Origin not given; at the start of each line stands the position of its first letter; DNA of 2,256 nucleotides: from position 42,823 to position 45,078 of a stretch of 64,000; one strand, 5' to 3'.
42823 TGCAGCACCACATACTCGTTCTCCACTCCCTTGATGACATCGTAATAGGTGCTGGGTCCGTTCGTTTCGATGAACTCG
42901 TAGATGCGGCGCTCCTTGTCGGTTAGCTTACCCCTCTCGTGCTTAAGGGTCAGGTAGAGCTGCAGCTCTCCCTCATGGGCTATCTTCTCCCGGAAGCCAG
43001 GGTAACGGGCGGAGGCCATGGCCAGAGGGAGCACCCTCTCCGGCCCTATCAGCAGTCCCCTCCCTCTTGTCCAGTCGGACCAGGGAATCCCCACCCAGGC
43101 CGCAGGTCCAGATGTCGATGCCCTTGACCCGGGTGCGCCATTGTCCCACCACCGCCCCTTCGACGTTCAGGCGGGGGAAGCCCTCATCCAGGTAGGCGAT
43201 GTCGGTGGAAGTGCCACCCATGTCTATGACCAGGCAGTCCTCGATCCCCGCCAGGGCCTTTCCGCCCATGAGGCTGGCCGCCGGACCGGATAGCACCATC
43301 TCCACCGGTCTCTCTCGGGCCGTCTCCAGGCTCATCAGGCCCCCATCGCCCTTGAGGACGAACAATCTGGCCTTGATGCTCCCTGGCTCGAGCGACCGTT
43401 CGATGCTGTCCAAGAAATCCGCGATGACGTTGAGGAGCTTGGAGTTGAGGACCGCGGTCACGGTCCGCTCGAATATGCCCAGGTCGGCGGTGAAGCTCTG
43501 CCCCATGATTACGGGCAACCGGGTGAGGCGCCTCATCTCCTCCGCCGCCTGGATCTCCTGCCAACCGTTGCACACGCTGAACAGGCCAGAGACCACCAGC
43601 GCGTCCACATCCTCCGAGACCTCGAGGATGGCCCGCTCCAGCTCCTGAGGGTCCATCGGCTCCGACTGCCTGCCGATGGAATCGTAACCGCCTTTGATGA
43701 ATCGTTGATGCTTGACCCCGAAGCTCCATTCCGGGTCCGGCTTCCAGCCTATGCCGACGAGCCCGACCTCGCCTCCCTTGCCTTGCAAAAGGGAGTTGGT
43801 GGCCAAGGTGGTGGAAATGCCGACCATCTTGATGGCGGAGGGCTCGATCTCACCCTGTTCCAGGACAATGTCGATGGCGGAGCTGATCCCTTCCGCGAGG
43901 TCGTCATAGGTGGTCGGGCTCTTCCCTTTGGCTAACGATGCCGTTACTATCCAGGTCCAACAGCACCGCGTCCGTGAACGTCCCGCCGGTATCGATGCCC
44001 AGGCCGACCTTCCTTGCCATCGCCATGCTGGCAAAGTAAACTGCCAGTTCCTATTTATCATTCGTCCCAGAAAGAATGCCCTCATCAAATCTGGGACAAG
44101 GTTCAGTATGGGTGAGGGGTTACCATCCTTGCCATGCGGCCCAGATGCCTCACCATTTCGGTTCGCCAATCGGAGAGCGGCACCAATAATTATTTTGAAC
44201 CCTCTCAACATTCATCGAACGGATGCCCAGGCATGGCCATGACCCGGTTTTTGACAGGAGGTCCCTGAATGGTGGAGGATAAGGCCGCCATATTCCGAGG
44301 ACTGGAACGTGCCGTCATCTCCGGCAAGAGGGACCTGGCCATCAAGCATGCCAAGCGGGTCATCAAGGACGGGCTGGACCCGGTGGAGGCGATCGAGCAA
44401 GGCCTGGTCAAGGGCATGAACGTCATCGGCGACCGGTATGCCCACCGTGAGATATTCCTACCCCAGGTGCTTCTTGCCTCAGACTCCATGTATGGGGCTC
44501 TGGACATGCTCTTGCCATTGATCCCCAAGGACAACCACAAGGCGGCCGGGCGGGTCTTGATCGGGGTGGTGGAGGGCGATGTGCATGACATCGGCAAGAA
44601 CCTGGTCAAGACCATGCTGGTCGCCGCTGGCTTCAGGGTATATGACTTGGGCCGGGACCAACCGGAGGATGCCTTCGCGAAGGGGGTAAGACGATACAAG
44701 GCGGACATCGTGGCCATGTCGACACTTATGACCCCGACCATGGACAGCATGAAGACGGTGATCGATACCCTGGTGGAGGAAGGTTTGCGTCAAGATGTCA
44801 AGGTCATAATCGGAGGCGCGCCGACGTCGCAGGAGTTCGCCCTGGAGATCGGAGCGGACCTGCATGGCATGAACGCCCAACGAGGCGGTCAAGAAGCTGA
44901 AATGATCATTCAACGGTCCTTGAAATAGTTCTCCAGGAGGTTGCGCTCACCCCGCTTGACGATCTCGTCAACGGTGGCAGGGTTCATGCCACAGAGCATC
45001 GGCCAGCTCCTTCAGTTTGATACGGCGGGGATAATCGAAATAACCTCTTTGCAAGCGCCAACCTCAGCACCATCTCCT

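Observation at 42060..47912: Stand-alone corrinoid protein and a bat-type HTH regulator bracketed by two paralogous ~660-aa hydantoinase-A-like ATPases, with no methyltransferase partner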

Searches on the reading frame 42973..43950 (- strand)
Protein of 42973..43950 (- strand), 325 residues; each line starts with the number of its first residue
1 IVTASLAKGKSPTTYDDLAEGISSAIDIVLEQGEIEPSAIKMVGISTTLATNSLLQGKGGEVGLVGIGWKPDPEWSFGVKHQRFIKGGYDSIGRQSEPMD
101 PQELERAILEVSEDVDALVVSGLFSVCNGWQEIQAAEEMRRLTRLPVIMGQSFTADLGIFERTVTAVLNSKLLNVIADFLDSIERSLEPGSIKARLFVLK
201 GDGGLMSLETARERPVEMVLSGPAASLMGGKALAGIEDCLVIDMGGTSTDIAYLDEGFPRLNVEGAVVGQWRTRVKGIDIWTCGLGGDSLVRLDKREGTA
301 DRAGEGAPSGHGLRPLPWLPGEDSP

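Call 6: find_homologous_proteins(query=window:42973-43950:-, max_evalue=0.00001)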
Query window:42973-43950:- (325 aa): 985 proteins with E <= 0.00001 among 5158 candidates; the best 120 are listed.
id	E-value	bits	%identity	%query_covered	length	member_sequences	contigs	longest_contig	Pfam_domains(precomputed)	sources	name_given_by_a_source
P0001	2.3e-113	396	61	89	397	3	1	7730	PF01968.25,PF13941.13,PF05378.20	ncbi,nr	ncbi:MAG: hydantoinase/oxoprolinase family protein, partial [Methanomassiliicoccales archaeon]|nr:hy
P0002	4.8e-100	353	57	88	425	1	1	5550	PF01968.25,PF13941.13,PF05378.20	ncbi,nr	ncbi:MAG: hydantoinase/oxoprolinase family protein, partial [Methanomassiliicoccales archaeon]|nr:hy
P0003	3.6e-95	337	64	72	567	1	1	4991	PF01968.25,PF05378.20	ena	-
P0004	4.6e-94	333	54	88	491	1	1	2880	PF01968.25,PF13941.13,PF05378.20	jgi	-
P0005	1.8e-91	325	53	89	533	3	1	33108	PF01968.25,PF13941.13,PF05378.20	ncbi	ncbi:MAG: hydantoinase/oxoprolinase family protein, partial [Methanomassiliicoccales archaeon]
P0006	9.8e-91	322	53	88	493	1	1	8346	PF01968.25,PF13941.13,PF05378.20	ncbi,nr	ncbi:MAG: hydantoinase/oxoprolinase family protein, partial [Methanomassiliicoccales archaeon]|nr:hy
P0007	1.5e-90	322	52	90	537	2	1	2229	PF01968.25,PF13941.13,PF05378.20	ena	-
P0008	2.1e-90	321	63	70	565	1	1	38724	PF01968.25,PF05378.20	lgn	-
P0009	5.4e-90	320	54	89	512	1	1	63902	PF01968.25,PF13941.13,PF05378.20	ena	-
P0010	3.1e-89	317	53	88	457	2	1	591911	PF01968.25,PF13941.13,PF05378.20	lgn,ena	-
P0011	6.9e-89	316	52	89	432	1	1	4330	PF01968.25,PF13941.13,PF05378.20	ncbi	-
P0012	9.1e-89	316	52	88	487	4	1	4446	PF01968.25,PF13941.13,PF05378.20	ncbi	ncbi:MAG: hydantoinase/oxoprolinase family protein, partial [Methanomassiliicoccales archaeon]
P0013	2.7e-87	311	51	90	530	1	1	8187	PF01968.25,PF13941.13,PF05378.20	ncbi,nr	ncbi:MAG: hydantoinase/oxoprolinase family protein, partial [Methanomassiliicoccaceae archaeon]|nr:h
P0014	5.5e-87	310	52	87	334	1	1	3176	PF01968.25,PF13941.13,PF05378.20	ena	-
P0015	7.9e-84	299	51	89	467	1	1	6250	PF01968.25,PF13941.13,PF05378.20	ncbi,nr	ncbi:MAG: hydantoinase/oxoprolinase family protein, partial [archaeon]|nr:hydantoinase/oxoprolinase 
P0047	7.7e-60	221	41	89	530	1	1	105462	PF01968.25,PF13941.13,PF05378.20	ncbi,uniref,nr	ncbi:N-methylhydantoinase (ATP-hydrolyzing) [Desulfosporosinus sp. I2]|uniref:hydantoinase/oxoprolin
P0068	7.4e-58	214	42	87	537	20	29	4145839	PF01968.25,PF13941.13,PF05378.20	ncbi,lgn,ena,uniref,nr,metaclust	ncbi:hydantoinase/oxoprolinase family protein [Ruminococcus gauvreauii]|uniref:Hydantoinase/oxoproli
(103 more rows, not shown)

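Call 9: find_encoding_contigs(protein=P0009, flank=10000, max_places=3)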
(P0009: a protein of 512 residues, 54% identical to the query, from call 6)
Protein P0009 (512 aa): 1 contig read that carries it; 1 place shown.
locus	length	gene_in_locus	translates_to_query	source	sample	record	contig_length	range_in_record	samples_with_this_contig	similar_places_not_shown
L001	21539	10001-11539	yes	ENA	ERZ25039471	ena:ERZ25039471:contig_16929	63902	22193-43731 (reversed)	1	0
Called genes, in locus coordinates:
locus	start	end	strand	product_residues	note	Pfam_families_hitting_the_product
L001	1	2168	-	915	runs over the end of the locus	PF08448:PAS_4, PF00989:PAS, PF08448:PAS_4, PF13426:PAS_9, PF00989:PAS, PF13426:PAS_9 (weak), PF00512:HisKA, PF02518:HATPase_c, +4 more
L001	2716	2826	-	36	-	-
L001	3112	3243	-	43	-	-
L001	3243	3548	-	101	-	-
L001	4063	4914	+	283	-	PF00072:Response_reg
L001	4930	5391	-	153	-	PF00072:Response_reg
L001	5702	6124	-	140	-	PF06935:DUF1284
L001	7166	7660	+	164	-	-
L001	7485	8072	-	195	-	PF00091:Tubulin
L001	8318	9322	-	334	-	PF01609:DDE_Tnp_1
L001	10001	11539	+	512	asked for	PF05378:Hydant_A_N, PF13941:MutL (faint), PF01968:Hydantoinase_A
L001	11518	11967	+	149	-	-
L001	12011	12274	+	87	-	PF13192:Thioredoxin_3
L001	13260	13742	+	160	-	PF01625:PMSR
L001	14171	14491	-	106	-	PF04193:PQ-loop, PF03083:MtN3_slv (weak)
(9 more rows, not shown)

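Call 10: find_encoding_contigs(protein=P0010, flank=10000, max_places=3)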
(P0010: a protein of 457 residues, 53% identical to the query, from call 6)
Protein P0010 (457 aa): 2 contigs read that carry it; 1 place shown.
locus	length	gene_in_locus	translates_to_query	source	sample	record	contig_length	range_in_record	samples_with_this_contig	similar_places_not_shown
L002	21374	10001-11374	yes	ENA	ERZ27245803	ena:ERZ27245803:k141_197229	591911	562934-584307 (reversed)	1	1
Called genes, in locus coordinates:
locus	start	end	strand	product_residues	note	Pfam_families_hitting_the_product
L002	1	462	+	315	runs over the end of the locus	PF19077:Big_13 (faint)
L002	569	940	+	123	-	PF01248:Ribosomal_L7Ae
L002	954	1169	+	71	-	PF01200:Ribosomal_S28e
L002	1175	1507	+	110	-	PF01246:Ribosomal_L24e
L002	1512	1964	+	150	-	PF00334:NDK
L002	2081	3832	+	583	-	PF00009:GTP_EFTU, PF01926:MMR_HSR1 (weak), PF22042:EF-G_D2 (faint), PF03144:GTP_EFTU_D2 (weak), PF11987:IF-2, PF14578:GTP_EFTU_D4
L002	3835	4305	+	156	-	PF05014:Nuc_deoxyrib_tr, PF15891:Nuc_deoxyri_tr2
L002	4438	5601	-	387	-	PF06441:EHN, PF00561:Abhydrolase_1, PF12697:Abhydrolase_6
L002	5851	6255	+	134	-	PF07366:SnoaL (weak), PF12680:SnoaL_2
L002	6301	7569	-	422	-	PF00270:DEAD, PF04851:ResIII, PF00271:Helicase_C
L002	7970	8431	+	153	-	PF01814:Hemerythrin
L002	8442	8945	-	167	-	-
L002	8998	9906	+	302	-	PF13187:Fer4_9 (faint), PF00037:Fer4 (faint), PF12838:Fer4_7 (faint), PF13237:Fer4_10 (faint), PF13484:Fer4_16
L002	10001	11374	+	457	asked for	PF05378:Hydant_A_N, PF13941:MutL (faint), PF01968:Hydantoinase_A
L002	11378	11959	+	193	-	-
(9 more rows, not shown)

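Call 19: find_encoding_contigs(protein=P0005, flank=10000, max_places=2)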
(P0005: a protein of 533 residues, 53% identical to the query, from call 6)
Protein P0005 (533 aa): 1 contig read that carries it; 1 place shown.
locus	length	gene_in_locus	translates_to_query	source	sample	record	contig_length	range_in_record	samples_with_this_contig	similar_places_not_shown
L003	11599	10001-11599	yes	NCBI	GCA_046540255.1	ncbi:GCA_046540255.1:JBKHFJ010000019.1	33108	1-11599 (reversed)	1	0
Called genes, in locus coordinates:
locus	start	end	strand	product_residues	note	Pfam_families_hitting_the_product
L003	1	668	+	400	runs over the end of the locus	PF05763:DUF835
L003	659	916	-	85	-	-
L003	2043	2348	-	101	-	-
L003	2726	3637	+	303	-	PF02729:OTCace_N, PF00185:OTCace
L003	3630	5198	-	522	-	PF01368:DHH (weak), PF21763:DHH_CID, PF02272:DHHA1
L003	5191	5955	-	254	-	PF13482:RNase_H_2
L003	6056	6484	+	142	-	-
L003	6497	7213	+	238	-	PF00149:Metallophos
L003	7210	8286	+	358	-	PF04055:Radical_SAM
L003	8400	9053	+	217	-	PF02607:B12-binding_2, PF02310:B12-binding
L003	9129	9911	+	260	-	PF01149:Fapy_DNA_glyco, PF06831:H2TH, PF06827:zf-FPG_IleRS, PF13453:Zn_ribbon_TFIIB (weak)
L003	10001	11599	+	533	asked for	PF05378:Hydant_A_N, PF13941:MutL (faint), PF01968:Hydantoinase_A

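Call 20: find_encoding_contigs(protein=P0008, flank=10000, max_places=2)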
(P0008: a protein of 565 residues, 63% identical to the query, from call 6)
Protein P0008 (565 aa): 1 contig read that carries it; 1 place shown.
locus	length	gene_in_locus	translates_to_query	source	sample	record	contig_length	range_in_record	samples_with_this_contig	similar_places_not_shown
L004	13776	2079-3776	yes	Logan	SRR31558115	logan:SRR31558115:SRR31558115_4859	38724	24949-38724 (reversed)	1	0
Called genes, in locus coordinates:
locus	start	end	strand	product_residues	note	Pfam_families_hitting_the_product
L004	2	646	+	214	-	?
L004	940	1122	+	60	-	-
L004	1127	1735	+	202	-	PF12717:Cnd1 (faint), PF02985:HEAT (faint), PF03130:HEAT_PBS (faint), PF00514:Arm (faint), PF13646:HEAT_2, PF13513:HEAT_EZ (weak)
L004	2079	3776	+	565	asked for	PF05378:Hydant_A_N, PF01968:Hydantoinase_A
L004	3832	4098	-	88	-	-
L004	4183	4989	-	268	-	PF01022:HTH_5, PF01047:MarR (weak), PF12802:MarR_2, PF12840:HTH_20, PF13412:HTH_24 (weak)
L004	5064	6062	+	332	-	PF01008:IF-2B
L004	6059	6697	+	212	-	PF00596:Aldolase_II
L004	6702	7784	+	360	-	PF01798:Nop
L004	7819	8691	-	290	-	-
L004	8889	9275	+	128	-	PF21485:IF5A-like_N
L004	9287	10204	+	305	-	PF00491:Arginase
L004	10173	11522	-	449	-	PF02878:PGM_PMM_I, PF02879:PGM_PMM_II, PF02880:PGM_PMM_III, PF00408:PGM_PMM_IV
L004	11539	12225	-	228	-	PF01865:PhoU_div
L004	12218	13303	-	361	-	PF00005:ABC_tran, PF02463:SMC_N (faint), PF13304:AAA_21 (faint)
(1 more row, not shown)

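Call 26: find_encoding_contigs(protein=P0068, flank=10000, max_places=3)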
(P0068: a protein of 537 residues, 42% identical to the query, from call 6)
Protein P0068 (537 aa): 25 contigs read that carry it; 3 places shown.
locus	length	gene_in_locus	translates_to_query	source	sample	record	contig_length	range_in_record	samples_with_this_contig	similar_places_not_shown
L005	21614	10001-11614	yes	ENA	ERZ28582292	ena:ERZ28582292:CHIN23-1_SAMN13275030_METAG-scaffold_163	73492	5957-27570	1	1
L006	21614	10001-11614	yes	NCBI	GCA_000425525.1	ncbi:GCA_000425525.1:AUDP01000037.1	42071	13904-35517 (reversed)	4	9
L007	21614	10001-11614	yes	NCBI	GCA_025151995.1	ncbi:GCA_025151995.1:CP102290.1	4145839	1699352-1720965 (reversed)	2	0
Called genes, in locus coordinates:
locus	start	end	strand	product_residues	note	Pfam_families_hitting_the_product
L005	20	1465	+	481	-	PF00171:Aldedh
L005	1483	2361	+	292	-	PF01261:AP_endonuc_2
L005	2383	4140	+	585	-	PF02310:B12-binding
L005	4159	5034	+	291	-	PF01116:F_bP_aldolase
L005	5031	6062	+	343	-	PF08240:ADH_N, PF00107:ADH_zinc_N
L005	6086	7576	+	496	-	PF00370:FGGY_N, PF02782:FGGY_C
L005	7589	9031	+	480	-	PF00202:Aminotran_3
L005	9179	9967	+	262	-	PF00106:adh_short, PF01370:Epimerase (weak), PF08659:KR, PF13561:adh_short_C2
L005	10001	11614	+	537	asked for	PF05378:Hydant_A_N, PF13941:MutL (faint), PF01968:Hydantoinase_A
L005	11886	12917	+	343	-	PF08240:ADH_N, PF16912:Glu_dehyd_C, PF00107:ADH_zinc_N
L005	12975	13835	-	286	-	PF02311:AraC_binding (weak), PF00165:HTH_AraC, PF12833:HTH_18, PF00165:HTH_AraC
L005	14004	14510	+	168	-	PF02525:Flavodoxin_2 (weak), PF12682:Flavodoxin_4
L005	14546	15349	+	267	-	-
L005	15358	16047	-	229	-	PF00543:P-II (weak)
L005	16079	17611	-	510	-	PF07556:DUF1538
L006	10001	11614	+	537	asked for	PF05378:Hydant_A_N, PF13941:MutL (faint), PF01968:Hydantoinase_A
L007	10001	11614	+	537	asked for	PF05378:Hydant_A_N, PF13941:MutL (faint), PF01968:Hydantoinase_A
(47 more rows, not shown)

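Call 27: find_encoding_contigs(protein=P0047, flank=10000, max_places=2)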
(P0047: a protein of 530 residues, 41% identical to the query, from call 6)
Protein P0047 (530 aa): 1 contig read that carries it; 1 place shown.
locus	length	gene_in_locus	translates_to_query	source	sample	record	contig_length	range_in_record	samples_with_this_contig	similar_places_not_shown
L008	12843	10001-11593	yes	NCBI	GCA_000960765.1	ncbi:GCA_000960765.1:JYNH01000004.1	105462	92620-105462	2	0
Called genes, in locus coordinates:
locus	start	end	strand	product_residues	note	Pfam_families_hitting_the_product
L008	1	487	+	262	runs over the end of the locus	PF01177:Asp_Glu_race (weak)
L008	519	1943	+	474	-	PF06253:MTTB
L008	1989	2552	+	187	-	PF02653:BPD_transp_2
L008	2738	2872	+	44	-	-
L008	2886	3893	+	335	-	PF02653:BPD_transp_2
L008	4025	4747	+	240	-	PF13458:Peripla_BP_6, PF01094:ANF_receptor (faint)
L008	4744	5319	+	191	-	PF13458:Peripla_BP_6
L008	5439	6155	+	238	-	PF13476:AAA_23 (weak), PF00005:ABC_tran, PF13304:AAA_21 (faint), PF12399:BCA_ABC_TP_C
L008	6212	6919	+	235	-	PF00005:ABC_tran, PF13304:AAA_21 (weak)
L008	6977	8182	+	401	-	PF07690:MFS_1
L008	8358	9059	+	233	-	PF03315:SDH_beta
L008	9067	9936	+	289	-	PF03313:SDH_alpha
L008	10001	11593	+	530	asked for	PF05378:Hydant_A_N, PF13941:MutL (faint), PF01968:Hydantoinase_A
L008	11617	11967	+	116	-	-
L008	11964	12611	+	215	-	PF07796:DUF1638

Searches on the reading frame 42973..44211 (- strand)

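Call 4: search_protein_families(library=pfam, proteins=[window:42973-44211:-], max_evalue=0.01)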
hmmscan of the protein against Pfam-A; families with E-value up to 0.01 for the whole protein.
window:42973-44211:- (412 aa): 3 families
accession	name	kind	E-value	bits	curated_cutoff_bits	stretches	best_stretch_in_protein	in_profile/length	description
PF01968.24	Hydantoinase_A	-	6.4e-31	108.1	22.9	1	249-382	1-136/291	Hydantoinase/oxoprolinase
PF05378.19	Hydant_A_N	-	5.8e-23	82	25.2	1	92-228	22-174/176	Hydantoinase/oxoprolinase N-terminal region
PF13941.12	MutL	-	0.00025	20.4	27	0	300-345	215-265/450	MutL protein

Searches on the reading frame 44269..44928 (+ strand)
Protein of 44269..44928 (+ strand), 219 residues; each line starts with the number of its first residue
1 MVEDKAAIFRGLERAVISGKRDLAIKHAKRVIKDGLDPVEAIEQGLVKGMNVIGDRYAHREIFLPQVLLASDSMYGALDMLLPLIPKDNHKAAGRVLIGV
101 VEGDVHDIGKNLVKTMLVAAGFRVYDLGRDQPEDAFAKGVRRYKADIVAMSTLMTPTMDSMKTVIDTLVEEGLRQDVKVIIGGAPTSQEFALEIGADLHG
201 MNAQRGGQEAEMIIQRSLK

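Call 4: search_protein_families(library=pfam, proteins=[window:44269-44928:+], max_evalue=0.01)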
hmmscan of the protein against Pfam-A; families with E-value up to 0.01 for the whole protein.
window:44269-44928:+ (219 aa): 2 families
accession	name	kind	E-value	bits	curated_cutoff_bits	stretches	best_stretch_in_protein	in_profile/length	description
PF02310.24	B12-binding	-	4.3e-26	91.6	32.1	1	94-197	1-106/121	B12 binding domain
PF02607.22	B12-binding_2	-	2.1e-19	69.9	23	1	10-81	3-73/74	B12 binding domain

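Call 37: search_protein_families(library=ncbifam, proteins=[window:44269-44928:+], max_evalue=0.01)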
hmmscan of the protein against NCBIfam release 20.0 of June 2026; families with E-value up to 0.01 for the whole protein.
window:44269-44928:+ (219 aa): 15 families
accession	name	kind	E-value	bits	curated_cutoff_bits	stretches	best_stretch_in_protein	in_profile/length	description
TIGR02370.1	pyl_corrinoid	subfamily_domain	5.4e-61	205.4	215.3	1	13-204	3-195/197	methyltransferase cognate corrinoid protein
NF047995.1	corrinoid_MtgC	exception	1.9e-58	197.5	310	1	7-208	3-207/215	glycine betaine-specific corrinoid protein MtgC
NF041607.1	dimeth_corrin_MtbC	equivalog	1.2e-56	191.5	350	1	14-210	3-199/203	dimethylamine corrinoid protein MtbC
NF047996.1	corrin_MtgC_2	exception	3.8e-51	173.6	370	1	10-202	6-198/212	glycine betaine-specific corrinoid protein MtgC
TIGR02082.1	metH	equivalog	5.4e-42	143.5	1010.85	1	8-191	646-829/1182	methionine synthase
NF040655.1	MtaC_Meth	equivalog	3.6e-41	140.9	420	1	6-215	33-239/253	methanol--corrinoid protein MtaC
NF040669.1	MtaC2_Meth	equivalog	1.8e-39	135.7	450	1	8-214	42-246/267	methanol--corrinoid protein MtaC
NF007024.0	PRK09490.1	equivalog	1e-35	122.9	1497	1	10-190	663-846/1234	methionine synthase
NF002612.0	PRK02261.1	equivalog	9.7e-12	44.6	110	1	95-184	5-93/148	methylaspartate mutase subunit S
TIGR01501.1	MthylAspMutase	equivalog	1.1e-09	38.2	135.8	1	96-184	4-91/134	methylaspartate mutase subunit S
NF052513.1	TransRegCarH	equivalog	1.7e-09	37.4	400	1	26-197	97-262/274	HTH-type transcriptional repressor CarH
TIGR00640.1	acid_CoA_mut_C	subfamily_domain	1.3e-06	28.4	57.45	1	95-189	4-97/132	methylmalonyl-CoA mutase C-terminal domain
NF052385.1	Lys_5_6_beta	equivalog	6.4e-06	26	280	1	121-199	138-219/241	lysine 5,6-aminomutase subunit beta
NF006944.0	PRK09426.1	equivalog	8.2e-06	24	876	1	94-191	590-686/721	methylmalonyl-CoA mutase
NF040743.1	ornith_mutase_E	equivalog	2.6e-05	22.4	800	1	117-216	623-725/730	D-ornithine 4,5-aminomutase subunit OraE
